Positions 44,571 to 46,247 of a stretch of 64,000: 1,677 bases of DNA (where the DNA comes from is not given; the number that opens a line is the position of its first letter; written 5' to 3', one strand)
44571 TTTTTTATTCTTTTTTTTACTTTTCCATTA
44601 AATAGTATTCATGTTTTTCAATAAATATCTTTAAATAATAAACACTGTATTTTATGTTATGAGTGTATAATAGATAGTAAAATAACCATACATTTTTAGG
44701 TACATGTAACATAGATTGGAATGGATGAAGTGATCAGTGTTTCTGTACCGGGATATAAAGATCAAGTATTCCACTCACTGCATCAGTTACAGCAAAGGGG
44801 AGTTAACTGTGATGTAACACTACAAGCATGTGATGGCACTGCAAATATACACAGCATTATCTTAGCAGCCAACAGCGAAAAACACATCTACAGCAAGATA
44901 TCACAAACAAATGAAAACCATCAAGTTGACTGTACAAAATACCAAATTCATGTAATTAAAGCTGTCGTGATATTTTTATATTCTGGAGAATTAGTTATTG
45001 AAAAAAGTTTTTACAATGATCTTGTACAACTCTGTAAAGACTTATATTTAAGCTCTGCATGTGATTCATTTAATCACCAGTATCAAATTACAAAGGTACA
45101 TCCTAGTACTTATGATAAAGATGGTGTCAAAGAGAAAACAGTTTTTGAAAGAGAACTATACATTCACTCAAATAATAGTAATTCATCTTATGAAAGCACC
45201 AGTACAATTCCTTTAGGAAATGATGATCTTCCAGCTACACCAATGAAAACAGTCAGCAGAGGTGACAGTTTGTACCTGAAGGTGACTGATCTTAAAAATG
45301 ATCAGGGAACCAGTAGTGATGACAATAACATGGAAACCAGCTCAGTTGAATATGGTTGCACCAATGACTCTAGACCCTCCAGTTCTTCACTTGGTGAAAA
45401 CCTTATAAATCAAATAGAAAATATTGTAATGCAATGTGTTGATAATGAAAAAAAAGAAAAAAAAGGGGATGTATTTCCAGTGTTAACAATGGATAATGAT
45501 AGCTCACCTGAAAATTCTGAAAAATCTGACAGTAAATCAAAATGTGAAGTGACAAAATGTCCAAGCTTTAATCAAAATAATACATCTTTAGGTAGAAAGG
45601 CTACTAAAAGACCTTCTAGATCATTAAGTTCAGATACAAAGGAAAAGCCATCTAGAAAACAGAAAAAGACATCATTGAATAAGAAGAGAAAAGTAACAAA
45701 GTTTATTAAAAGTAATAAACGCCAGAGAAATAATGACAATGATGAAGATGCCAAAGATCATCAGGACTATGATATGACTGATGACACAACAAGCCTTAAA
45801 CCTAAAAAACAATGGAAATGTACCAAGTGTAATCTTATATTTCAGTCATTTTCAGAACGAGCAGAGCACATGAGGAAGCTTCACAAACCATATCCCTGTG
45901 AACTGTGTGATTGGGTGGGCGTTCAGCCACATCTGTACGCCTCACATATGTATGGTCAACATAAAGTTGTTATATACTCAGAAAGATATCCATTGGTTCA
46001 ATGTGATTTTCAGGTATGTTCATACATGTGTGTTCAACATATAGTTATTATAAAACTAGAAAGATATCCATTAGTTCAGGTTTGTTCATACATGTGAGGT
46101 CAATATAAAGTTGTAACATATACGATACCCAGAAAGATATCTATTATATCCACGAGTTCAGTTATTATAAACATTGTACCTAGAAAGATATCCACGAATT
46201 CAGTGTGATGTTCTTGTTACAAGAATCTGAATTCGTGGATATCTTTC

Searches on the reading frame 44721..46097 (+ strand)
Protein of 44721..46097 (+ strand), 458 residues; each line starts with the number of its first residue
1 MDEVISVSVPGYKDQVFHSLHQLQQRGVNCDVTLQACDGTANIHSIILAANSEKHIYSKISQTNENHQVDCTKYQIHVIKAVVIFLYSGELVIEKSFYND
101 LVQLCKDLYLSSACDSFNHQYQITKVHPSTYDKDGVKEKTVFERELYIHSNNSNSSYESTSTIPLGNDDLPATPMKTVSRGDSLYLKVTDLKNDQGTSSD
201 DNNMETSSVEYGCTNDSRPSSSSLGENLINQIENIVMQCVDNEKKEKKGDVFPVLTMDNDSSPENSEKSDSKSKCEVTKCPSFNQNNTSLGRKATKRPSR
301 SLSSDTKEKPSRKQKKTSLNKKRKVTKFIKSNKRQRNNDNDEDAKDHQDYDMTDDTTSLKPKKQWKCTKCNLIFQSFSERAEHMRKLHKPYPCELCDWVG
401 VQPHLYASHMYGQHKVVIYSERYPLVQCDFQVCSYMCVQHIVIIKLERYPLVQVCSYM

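Call 12: search_protein_families(library=pfam, proteins=[window:44721-46097:+], max_evalue=0.01)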
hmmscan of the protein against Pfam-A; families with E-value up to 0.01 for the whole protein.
window:44721-46097:+ (458 aa): 1 family
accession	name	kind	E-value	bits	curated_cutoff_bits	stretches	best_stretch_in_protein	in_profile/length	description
PF00651.37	BTB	-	4e-07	30.6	20.5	1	20-110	1-95/110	BTB/POZ domain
